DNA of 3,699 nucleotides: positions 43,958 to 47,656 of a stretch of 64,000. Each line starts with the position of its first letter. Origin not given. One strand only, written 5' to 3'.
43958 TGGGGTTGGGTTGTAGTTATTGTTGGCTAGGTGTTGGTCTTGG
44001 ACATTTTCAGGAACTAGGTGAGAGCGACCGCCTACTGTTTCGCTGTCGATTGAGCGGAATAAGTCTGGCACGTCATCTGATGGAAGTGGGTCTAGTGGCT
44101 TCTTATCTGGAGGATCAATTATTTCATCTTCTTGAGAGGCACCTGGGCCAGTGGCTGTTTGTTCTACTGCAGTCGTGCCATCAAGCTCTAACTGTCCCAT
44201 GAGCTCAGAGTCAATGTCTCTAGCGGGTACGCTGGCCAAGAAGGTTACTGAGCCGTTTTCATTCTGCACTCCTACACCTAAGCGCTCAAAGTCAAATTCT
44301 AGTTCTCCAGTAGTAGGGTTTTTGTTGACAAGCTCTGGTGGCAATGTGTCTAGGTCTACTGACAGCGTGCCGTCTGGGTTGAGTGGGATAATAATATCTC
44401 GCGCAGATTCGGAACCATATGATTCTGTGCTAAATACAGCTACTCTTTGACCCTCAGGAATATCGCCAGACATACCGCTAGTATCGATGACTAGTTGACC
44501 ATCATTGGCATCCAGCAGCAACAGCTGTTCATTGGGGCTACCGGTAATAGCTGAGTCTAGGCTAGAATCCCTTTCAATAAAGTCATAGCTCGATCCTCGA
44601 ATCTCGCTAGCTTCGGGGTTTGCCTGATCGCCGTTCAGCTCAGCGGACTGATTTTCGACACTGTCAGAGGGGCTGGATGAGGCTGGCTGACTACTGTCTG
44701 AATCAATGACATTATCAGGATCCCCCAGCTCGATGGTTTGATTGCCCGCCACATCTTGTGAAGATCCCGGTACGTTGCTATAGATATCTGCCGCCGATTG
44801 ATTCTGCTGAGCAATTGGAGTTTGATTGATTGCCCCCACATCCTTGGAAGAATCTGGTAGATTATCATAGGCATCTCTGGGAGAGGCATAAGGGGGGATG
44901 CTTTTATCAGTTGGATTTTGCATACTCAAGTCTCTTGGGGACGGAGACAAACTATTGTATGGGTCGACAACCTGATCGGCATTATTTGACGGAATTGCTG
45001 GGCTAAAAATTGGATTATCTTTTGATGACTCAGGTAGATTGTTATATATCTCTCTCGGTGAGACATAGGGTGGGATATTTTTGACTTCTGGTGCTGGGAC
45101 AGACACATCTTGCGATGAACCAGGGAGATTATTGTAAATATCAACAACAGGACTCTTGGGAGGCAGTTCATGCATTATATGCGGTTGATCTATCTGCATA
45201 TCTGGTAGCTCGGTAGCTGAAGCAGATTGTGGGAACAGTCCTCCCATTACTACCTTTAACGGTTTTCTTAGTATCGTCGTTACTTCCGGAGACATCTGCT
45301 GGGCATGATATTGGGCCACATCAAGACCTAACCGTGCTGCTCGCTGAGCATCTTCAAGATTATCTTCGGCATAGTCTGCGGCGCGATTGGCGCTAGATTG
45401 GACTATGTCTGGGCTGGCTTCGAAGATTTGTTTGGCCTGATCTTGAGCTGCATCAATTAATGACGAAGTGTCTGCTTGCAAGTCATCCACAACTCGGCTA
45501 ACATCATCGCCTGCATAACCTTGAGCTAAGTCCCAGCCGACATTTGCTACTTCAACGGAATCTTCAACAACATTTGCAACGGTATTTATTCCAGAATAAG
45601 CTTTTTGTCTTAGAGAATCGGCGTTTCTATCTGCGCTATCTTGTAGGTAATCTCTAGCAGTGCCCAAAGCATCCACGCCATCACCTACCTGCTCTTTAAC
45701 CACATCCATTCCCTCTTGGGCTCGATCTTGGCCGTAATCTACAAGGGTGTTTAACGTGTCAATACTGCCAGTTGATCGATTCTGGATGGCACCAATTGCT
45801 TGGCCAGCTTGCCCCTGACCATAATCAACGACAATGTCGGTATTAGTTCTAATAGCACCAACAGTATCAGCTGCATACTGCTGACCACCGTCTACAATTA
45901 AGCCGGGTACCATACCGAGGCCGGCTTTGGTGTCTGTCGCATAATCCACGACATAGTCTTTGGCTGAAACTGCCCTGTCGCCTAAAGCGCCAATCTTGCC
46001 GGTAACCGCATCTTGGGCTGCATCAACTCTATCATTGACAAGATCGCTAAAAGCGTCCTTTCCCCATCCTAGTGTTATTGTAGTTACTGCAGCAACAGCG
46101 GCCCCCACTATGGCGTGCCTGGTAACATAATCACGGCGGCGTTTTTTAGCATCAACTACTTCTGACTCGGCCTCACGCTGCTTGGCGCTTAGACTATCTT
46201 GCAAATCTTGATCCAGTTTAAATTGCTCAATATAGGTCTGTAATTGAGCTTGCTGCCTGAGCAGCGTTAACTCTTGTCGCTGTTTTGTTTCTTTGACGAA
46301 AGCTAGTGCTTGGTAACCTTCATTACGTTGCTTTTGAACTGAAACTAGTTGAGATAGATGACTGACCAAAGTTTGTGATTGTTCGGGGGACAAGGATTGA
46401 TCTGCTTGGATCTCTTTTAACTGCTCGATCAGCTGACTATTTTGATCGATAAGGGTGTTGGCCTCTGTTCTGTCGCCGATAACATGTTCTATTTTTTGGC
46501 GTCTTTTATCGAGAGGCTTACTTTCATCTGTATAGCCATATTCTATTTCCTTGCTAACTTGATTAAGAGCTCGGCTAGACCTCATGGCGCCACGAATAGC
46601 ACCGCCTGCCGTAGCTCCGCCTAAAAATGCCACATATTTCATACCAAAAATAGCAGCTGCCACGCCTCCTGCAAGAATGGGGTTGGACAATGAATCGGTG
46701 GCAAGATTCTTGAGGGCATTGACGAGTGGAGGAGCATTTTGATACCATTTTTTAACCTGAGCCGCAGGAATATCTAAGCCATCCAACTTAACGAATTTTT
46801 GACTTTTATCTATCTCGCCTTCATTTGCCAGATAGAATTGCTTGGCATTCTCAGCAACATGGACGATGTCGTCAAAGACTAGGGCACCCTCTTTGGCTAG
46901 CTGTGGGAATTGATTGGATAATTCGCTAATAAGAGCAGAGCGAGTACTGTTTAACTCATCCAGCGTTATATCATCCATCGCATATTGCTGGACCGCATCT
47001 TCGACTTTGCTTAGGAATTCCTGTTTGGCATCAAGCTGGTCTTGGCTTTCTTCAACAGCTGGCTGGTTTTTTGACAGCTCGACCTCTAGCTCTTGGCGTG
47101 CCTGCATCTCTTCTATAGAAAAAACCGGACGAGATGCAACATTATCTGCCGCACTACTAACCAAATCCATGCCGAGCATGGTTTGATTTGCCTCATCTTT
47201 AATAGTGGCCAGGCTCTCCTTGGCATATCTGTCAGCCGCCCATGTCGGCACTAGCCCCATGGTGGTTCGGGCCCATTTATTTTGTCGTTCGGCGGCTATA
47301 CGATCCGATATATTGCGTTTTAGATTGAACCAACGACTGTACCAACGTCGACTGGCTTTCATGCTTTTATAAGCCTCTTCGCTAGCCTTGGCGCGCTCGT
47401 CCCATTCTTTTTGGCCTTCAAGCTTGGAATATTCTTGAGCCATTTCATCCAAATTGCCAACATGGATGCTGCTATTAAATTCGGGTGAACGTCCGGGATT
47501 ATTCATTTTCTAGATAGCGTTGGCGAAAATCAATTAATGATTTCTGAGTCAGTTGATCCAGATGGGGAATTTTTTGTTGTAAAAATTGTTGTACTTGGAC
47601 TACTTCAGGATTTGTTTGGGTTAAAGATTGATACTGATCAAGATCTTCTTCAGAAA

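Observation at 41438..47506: A 2022-aa modular giant protein with no assignable domains.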

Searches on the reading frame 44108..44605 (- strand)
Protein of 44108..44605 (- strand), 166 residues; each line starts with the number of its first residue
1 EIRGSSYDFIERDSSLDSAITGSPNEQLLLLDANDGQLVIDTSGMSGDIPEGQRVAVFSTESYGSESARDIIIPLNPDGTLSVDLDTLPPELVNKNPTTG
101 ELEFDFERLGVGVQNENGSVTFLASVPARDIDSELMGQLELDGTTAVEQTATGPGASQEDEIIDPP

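Call 70: search_solved_structures(query=window:44108-44605:-, max_evalue=10)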
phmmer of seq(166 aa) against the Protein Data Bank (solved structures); distinct sequences matched with E-value up to 10: 4.
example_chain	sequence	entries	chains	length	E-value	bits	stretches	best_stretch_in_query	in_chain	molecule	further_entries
9l3p_A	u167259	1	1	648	0.00052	23.5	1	20-109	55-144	Glycoside hydrolase superfamily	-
9l3d_A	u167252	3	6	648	0.00053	23.5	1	20-109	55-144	Glycoside hydrolase superfamily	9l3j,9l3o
2k5d_A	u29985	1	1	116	0.083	16.3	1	93-137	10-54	uncharacterized protein SAG0934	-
7urp_A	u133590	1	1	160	0.4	14.1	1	28-109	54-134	Ribonucleases G and E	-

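Call 71: search_solved_structures(query=window:44108-44605:-, max_evalue=0.01, show_alignments=1)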
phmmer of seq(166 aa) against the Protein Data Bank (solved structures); distinct sequences matched with E-value up to 0.01: 2.
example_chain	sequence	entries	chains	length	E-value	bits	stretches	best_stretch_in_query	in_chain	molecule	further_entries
9l3p_A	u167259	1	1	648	0.00052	23.5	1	20-109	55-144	Glycoside hydrolase superfamily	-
9l3d_A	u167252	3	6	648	0.00053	23.5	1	20-109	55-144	Glycoside hydrolase superfamily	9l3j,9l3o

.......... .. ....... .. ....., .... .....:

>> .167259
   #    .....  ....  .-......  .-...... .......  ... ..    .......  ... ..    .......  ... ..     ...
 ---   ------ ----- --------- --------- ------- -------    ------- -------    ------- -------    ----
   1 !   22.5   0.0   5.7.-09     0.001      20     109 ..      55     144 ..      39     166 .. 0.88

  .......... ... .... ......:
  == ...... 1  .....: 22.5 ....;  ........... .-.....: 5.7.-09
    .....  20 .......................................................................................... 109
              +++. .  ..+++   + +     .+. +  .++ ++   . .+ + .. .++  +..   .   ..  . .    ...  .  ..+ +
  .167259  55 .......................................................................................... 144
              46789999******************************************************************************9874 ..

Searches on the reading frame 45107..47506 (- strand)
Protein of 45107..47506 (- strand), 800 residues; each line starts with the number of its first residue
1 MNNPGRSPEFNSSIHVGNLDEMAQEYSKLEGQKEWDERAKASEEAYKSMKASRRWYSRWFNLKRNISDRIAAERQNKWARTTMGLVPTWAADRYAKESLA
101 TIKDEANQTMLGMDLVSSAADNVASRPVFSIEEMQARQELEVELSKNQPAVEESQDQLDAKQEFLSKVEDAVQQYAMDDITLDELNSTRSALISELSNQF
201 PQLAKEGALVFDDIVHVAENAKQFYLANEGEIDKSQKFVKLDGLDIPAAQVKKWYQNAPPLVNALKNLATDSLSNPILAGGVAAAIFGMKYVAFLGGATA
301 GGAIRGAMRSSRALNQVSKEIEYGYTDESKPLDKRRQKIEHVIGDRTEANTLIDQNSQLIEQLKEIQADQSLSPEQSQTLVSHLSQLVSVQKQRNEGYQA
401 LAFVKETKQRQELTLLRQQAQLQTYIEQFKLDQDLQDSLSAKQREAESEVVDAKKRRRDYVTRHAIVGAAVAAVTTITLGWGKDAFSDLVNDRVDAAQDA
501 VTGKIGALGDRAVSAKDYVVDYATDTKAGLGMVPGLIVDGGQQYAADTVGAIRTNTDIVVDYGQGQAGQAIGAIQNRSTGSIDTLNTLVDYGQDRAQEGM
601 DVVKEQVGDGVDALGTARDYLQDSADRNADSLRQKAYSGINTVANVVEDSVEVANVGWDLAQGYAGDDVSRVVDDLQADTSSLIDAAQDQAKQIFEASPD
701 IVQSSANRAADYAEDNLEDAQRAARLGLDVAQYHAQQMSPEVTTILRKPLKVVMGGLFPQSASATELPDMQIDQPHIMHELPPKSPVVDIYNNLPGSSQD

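Call 52: find_related_loci(query=window:45107-47506:-, collection=metagenome_contigs, flank=10000)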
Query window:45107-47506:- (800 aa) in metagenome_contigs; peptide patterns used: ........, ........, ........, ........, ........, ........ (x = any residue, [..] = any of these).
29 stretches matched a pattern, but none encodes a relative of the query by tblastn (E <= 1e-3).

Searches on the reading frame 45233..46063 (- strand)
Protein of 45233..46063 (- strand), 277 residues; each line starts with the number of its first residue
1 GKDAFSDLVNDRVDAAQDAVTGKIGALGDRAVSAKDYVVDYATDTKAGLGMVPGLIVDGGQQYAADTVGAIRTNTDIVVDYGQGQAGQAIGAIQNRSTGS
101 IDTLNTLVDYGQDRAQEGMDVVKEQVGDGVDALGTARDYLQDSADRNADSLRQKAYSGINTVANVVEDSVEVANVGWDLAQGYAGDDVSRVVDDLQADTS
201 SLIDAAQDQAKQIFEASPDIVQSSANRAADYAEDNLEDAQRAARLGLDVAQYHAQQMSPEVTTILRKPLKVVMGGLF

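Call 68: search_solved_structures(query=window:45233-46063:-, max_evalue=10)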
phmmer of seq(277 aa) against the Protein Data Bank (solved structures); distinct sequences matched with E-value up to 10: 0.

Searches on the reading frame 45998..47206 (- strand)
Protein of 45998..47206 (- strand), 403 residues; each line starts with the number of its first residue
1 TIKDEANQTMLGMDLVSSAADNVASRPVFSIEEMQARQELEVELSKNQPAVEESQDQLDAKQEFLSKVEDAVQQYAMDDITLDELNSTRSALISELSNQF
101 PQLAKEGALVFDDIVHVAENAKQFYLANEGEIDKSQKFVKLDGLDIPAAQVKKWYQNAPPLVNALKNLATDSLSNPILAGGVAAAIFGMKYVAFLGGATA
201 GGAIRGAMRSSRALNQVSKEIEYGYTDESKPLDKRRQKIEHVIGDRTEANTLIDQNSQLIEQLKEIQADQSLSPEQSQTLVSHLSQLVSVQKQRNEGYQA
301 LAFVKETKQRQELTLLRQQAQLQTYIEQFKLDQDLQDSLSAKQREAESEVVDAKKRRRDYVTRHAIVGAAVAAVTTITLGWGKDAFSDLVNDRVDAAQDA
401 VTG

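Call 41: find_homologous_proteins(query=A1, max_evalue=0.001)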
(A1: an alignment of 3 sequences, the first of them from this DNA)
Query A1 (3 sequences): 8000 candidates shared short words with the query, none scored E <= 0.001.
